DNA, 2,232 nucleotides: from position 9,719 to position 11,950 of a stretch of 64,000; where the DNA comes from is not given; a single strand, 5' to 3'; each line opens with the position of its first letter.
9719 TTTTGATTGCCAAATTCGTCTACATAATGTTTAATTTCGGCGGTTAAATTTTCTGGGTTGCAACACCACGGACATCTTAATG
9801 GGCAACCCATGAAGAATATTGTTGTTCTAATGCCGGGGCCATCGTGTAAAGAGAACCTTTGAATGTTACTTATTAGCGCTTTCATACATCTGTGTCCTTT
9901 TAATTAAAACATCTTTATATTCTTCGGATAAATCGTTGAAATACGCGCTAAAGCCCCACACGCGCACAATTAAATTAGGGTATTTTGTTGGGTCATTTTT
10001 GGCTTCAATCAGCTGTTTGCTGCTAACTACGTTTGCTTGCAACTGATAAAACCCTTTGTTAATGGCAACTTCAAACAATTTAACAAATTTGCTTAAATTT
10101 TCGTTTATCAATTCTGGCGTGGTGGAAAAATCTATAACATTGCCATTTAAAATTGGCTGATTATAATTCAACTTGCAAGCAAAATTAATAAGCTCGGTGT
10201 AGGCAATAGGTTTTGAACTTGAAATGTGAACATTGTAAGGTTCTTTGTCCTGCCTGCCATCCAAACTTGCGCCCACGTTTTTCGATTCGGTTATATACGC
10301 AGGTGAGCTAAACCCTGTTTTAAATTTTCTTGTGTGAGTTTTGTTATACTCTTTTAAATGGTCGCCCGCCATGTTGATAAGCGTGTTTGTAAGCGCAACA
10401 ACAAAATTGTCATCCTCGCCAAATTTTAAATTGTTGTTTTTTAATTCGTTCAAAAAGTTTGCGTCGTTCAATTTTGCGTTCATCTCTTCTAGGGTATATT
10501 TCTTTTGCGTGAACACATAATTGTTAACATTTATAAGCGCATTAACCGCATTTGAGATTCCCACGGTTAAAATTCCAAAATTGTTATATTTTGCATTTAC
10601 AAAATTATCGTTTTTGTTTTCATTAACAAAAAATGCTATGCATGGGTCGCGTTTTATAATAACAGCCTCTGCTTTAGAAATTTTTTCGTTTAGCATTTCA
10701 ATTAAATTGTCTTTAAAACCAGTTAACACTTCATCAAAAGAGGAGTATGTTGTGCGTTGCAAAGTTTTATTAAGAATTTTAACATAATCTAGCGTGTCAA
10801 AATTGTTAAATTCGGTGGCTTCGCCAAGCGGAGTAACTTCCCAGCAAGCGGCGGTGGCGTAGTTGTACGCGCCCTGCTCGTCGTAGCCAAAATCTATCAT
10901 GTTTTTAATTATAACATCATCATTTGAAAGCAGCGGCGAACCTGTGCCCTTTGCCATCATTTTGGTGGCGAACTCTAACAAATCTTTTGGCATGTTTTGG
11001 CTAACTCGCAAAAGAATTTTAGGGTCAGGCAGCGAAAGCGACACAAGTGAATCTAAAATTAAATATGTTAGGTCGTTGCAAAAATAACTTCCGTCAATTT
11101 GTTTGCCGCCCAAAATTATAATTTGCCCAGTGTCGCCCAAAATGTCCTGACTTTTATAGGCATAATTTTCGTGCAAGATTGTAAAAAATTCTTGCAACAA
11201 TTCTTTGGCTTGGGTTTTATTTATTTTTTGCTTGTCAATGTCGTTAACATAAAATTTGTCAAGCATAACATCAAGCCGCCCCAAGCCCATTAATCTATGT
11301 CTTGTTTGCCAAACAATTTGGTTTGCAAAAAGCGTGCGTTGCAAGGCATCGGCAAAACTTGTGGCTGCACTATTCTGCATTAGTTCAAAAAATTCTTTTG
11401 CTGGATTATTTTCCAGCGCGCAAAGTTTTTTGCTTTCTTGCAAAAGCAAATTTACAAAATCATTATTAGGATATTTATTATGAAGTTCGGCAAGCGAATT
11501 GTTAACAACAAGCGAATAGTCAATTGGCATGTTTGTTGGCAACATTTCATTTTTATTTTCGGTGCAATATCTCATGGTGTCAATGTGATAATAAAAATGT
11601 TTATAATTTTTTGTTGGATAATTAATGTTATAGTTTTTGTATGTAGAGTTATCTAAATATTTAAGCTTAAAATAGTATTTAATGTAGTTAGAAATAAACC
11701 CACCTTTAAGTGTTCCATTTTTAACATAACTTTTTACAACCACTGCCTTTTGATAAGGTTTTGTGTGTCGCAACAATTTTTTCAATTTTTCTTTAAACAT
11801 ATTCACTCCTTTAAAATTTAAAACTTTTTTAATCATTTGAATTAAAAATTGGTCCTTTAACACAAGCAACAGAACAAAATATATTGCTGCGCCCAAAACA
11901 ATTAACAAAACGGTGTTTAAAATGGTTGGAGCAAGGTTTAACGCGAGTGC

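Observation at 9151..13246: Glycyl radical enzyme plus activase embedded in, and fused to the flippase of, a surface-glycan locus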

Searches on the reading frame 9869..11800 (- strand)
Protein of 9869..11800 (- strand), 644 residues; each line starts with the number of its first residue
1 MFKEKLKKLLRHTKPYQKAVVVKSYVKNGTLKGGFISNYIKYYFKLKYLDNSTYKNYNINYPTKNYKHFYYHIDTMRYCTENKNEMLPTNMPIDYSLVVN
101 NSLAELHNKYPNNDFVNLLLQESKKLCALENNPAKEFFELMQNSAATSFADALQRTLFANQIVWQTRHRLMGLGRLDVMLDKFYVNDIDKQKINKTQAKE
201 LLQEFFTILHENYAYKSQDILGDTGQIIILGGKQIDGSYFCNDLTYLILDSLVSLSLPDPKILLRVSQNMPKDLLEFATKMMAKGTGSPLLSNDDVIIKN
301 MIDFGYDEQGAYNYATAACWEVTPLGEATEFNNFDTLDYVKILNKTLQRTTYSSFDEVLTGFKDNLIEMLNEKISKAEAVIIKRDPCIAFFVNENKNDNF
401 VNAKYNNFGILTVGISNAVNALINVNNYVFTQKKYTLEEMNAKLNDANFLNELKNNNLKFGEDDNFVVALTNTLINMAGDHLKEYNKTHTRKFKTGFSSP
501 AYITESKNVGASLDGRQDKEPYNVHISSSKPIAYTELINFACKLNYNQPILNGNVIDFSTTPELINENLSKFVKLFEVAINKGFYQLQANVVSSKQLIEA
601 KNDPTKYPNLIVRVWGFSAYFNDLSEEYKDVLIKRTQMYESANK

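Call 9: find_homologous_proteins(query=window:9869-11800:-, max_evalue=0.00001)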
Query window:9869-11800:- (644 aa): 674 proteins with E <= 0.00001 among 8000 candidates; the best 120 are listed.
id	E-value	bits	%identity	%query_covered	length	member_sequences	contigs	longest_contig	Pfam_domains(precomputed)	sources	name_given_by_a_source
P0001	0.0e+0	1437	100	100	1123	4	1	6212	PF01943.23,PF02901.21,PF13440.12,PF03023.20,PF01228.27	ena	-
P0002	7.3e-213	727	53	99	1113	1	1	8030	PF01943.23,PF02901.21,PF13440.12,PF03023.20,PF01228.27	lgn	-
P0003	3.5e-206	705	52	99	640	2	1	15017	PF02901.21,PF01228.27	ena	-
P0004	3.8e-205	701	53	96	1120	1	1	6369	PF01943.23,PF02901.21,PF13440.12,PF03023.20,PF01228.27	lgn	-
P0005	1.2e-195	670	52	100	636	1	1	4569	PF02901.21,PF01228.27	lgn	-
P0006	2.0e-148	514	44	93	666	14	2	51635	PF02901.21,PF01228.27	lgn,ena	-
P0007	6.0e-146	506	44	93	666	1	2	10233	PF02901.21,PF01228.27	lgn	-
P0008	2.9e-144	500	45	91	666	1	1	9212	PF02901.21,PF01228.27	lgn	-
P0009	1.4e-142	495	44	88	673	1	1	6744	PF02901.21,PF01228.27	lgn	-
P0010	5.1e-142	493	42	90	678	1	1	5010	PF02901.21,PF01228.27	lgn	-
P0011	1.0e-141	492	44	90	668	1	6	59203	PF02901.21,PF01228.27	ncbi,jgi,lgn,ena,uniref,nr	ncbi:MAG: hypothetical protein E7Z81_07910 [Methanobrevibacter sp.]|uniref:pyruvate formate lyase fa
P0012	3.1e-141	490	43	89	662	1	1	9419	PF02901.21,PF01228.27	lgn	-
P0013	1.3e-140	488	43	90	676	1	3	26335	PF02901.21,PF01228.27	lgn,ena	-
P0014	2.7e-140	487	41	99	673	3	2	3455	PF02901.21,PF01228.27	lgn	-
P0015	4.5e-140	487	42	93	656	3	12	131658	PF02901.21,PF01228.27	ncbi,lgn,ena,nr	ncbi:MAG: hypothetical protein IKH54_03770 [Bacilli bacterium]|nr:hypothetical protein [Bacilli bact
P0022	3.4e-139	484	43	93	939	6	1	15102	PF02901.21,PF01501.27,PF01228.27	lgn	-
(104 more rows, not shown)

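Call 13: find_encoding_contigs(protein=P0015, flank=10000, max_places=2)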
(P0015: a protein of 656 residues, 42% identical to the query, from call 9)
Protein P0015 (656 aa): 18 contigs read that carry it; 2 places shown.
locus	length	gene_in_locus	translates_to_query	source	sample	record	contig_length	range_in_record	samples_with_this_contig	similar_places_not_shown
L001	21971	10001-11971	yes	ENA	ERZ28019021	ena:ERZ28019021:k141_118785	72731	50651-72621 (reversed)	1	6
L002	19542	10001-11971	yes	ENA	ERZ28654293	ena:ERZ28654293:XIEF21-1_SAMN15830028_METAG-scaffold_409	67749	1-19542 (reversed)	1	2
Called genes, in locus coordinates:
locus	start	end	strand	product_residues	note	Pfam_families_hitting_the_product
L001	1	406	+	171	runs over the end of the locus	?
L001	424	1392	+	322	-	PF02737:3HCDH_N, PF00725:3HCDH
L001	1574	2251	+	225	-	PF02397:Bac_transf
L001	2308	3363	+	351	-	PF11258:DUF3048, PF17479:DUF3048_C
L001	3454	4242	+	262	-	PF14393:DUF4422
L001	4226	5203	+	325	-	PF00535:Glycos_transf_2, PF10111:Glyco_tranf_2_2, PF13641:Glyco_tranf_2_3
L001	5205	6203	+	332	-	PF17101:Stealth_CR1, PF11380:Stealth_CR2, PF17103:Stealth_CR4 (weak)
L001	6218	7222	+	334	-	PF00535:Glycos_transf_2, PF10111:Glyco_tranf_2_2 (weak), PF13641:Glyco_tranf_2_3 (weak)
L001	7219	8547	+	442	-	PF14296:O-ag_pol_Wzy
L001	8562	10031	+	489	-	PF01943:Polysacc_synt, PF13440:Polysacc_synt_3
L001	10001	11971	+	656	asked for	PF02901:PFL-like, PF01228:Gly_radical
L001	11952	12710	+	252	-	PF13353:Fer4_12, PF04055:Radical_SAM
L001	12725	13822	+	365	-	PF13450:NAD_binding_8, PF01593:Amino_oxidase (weak), PF03275:GLF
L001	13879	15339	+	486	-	PF03816:LytR_cpsA_psr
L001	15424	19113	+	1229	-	PF00501:AMP-binding, PF13193:AMP-binding_C (faint), PF00550:PP-binding (weak), PF00668:Condensation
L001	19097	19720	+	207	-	-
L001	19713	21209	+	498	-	PF13520:AA_permease_2, PF00324:AA_permease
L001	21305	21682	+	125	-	PF01022:HTH_5, PF12840:HTH_20 (weak)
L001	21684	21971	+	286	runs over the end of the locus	PF01545:Cation_efflux, PF16916:ZT_dimer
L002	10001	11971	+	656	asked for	PF02901:PFL-like, PF01228:Gly_radical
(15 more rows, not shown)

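Call 14: find_encoding_contigs(protein=P0011, flank=10000, max_places=2)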
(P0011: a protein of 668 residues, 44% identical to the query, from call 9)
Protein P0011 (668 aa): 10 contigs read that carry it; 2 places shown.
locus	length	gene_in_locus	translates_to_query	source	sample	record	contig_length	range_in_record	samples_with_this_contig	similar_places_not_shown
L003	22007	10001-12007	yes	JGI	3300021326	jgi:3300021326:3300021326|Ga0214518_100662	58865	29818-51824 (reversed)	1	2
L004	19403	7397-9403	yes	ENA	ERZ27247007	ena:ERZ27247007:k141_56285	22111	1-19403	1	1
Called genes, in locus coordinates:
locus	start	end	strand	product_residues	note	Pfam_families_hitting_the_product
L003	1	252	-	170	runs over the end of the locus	-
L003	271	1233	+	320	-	PF00480:ROK, PF01869:BcrAD_BadFG (faint), PF02685:Glucokinase (faint)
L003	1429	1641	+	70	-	-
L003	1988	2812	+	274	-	-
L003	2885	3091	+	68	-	-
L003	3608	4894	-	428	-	PF13173:AAA_14, PF13635:DUF4143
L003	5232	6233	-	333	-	PF01757:Acyl_transf_3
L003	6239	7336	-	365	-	PF00890:FAD_binding_2 (faint), PF13450:NAD_binding_8, PF01593:Amino_oxidase (weak), PF03275:GLF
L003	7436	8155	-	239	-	PF13353:Fer4_12, PF04055:Radical_SAM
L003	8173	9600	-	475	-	PF01943:Polysacc_synt, PF13440:Polysacc_synt_3, PF01554:MatE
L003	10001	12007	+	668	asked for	PF02901:PFL-like, PF01228:Gly_radical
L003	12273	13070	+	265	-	PF14393:DUF4422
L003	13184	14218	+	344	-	PF03102:NeuB, PF08666:SAF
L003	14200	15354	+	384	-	PF02350:Epimerase_2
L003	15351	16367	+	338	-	PF01408:GFO_IDH_MocA, PF03807:F420_oxidored (faint)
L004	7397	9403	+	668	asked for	PF02901:PFL-like, PF01228:Gly_radical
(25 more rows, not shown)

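Call 15: find_encoding_contigs(protein=P0022, flank=10000, max_places=2)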
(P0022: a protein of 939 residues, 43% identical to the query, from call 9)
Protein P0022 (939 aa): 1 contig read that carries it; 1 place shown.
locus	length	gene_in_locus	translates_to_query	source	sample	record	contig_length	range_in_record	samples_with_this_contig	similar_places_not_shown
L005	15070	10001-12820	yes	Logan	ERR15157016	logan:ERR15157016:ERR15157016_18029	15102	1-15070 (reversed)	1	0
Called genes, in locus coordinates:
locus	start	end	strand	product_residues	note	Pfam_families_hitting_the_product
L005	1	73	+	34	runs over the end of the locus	?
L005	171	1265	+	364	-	-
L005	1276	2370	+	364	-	-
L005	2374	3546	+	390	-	-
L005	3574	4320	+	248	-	-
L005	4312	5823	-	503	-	PF00493:MCM (weak), PF00004:AAA, PF07724:AAA_2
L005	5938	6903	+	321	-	-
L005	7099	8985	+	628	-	PF00535:Glycos_transf_2, PF10111:Glyco_tranf_2_2 (weak), PF13506:Glyco_transf_21 (faint), PF13641:Glyco_tranf_2_3, PF00535:Glycos_transf_2, PF10111:Glyco_tranf_2_2, PF13641:Glyco_tranf_2_3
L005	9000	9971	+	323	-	PF01501:Glyco_transf_8, PF18404:Glyco_transf_24 (weak)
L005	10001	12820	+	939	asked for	PF01501:Glyco_transf_8, PF02901:PFL-like, PF01228:Gly_radical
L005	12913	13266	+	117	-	-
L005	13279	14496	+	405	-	PF13529:Peptidase_C39_2 (weak)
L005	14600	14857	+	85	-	PF02576:RimP_N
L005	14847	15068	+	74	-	?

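Call 19: find_related_loci(query=A1, collection=genome_contigs, flank=10000)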
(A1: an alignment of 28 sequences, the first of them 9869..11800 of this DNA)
Query A1 (644 aa) in genome_contigs; peptide patterns used: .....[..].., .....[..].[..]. (x = any residue, [..] = any of these).
280 stretches matched a pattern; 241 encode a relative of the query (tblastn E <= 1e-3); the best 80 are kept; 80 distinct loci.
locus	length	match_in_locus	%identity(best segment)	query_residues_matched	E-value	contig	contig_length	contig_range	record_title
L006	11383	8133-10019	52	17-644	0e+0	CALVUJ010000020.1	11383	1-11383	MAG: uncultured Bacilli bacterium isolate E27__bin352 genome assembly, contig: E27__k127_3919141, whole genome shotgun s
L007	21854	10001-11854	44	36-636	3e-155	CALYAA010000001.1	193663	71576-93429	MAG: uncultured Clostridia bacterium isolate BRZ_MP__bin6 genome assembly, contig: BRZ_MP__NODE_66_length_193663_cov_17.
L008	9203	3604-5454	43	41-636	2e-154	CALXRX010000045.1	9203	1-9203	MAG: uncultured Clostridia bacterium isolate BRZ_GB__bin27 genome assembly, contig: BRZ_GB__NODE_10422_length_9203_cov_1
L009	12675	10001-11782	45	69-636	2e-150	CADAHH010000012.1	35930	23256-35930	MAG: uncultured Clostridiales bacterium isolate RUG13298 genome assembly, contig: RUG13298_asm_12, whole genome shotgun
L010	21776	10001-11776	43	68-643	1e-148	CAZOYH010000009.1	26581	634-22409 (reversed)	MAG TPA_asm: uncultured Methanobrevibacter sp. isolate SRP278969_co1_358 genome assembly, contig: NODE_1879_length_26581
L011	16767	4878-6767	42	38-641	6e-149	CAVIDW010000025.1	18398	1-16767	bacterium isolate H07617-L1_cleanbin_000040 genome assembly, contig: Spades_H07617-L1_contig_2040, whole genome shotgun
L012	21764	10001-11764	44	69-636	9e-147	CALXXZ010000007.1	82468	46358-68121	MAG: uncultured Clostridia bacterium isolate BRZ_QS__bin15 genome assembly, contig: BRZ_QS__NODE_219_length_82468_cov_10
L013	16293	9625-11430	43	64-642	1e-146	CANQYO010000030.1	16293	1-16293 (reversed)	MAG: uncultured Bacilli bacterium isolate Lapin-015__bin5 genome assembly, contig: Lapin-015__NODE_3382_length_16293_cov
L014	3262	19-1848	42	55-636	5e-153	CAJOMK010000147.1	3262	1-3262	uncultured Methanobrevibacter sp. isolate Reindeer_1_mag_78 genome assembly, contig: scaffold_61650, whole genome shotgu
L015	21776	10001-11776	43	63-636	5e-146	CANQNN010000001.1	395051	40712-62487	MAG: uncultured Lachnospiraceae bacterium isolate Lapin-012__bin47 genome assembly, contig: Lapin-012__NODE_6_length_395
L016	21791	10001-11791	43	68-636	2e-145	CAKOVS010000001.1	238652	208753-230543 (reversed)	MAG: uncultured Clostridia bacterium isolate REFINED_METABAT215_TOP10_CONTIGS_1500_ASSEMBLY_K77_MERGED__Hadza_MoBio_C-RE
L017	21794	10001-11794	43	62-636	3e-145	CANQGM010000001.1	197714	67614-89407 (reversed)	MAG: uncultured Clostridia bacterium isolate Lapin-027__bin28 genome assembly, contig: Lapin-027__NODE_25_length_197714_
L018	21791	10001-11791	42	68-636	4e-145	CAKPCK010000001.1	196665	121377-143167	MAG: uncultured Clostridia bacterium isolate REFINED_METABAT215_TOP10_CONTIGS_1500_ASSEMBLY_K77_MERGED__Hadza_MoBio_hadz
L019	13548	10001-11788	42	68-643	3e-145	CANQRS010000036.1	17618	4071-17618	MAG: uncultured Clostridia bacterium isolate Lapin-022__bin65 genome assembly, contig: Lapin-022__NODE_3138_length_17618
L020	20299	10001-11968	39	3-642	9e-145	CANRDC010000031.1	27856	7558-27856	MAG: uncultured Oscillospiraceae bacterium isolate Lapin-027__bin22 genome assembly, contig: Lapin-027__NODE_1394_length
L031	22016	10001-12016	38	1-642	1e-141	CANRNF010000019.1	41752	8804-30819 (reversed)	MAG: uncultured Oscillospiraceae bacterium isolate Lapin-022__bin25 genome assembly, contig: Lapin-022__NODE_872_length_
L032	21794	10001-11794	41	67-636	5e-141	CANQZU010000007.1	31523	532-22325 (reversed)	MAG: uncultured Clostridia bacterium isolate Lapin-018__bin20 genome assembly, contig: Lapin-018__NODE_1141_length_31523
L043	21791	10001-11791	42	68-636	3e-139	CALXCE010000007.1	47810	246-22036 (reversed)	MAG: uncultured Clostridia bacterium isolate BRZ_GB__bin19 genome assembly, contig: BRZ_GB__NODE_1150_length_47810_cov_1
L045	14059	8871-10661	40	68-636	4e-139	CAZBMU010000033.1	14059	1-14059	MAG TPA_asm: uncultured Clostridium sp. isolate SRP278969_co2_150 genome assembly, contig: NODE_4900_length_14059_cov_11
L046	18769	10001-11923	39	5-641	1e-138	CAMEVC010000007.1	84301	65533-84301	MAG: uncultured Eubacterium sp. isolate SRR11489784_bin.36_metaWRAP_v1.3_MAG genome assembly, contig: ERZ11466716.125, w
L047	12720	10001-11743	41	69-636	2e-138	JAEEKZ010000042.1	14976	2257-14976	MAG: Bacillales bacterium isolate Tb.RUG.204 k141_6561739_flag=0_multi=31.0539_len=14976, whole genome shotgun sequence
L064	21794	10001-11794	41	69-642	2e-135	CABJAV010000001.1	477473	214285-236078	Lachnospiraceae bacterium isolate MGYG-HGUT-00136 genome assembly, contig: .20427_4_25.1, whole genome shotgun sequence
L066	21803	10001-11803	38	68-642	2e-133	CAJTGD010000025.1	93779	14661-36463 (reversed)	Lachnospiraceae bacterium isolate C84_6_DL94_Fmh genome assembly, contig: MGBC000187.25, whole genome shotgun sequence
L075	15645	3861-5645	40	59-644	3e-132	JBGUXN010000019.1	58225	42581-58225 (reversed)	MAG: Bacilli bacterium isolate ruminal_MAG_52 ruminal_MAG_52_contig_0019, whole genome shotgun sequence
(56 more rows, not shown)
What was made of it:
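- All 80 genome-collection loci carry names of gut or rumen anaerobe taxa, which fits an oxygen-sensitive enzyme (call 19).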
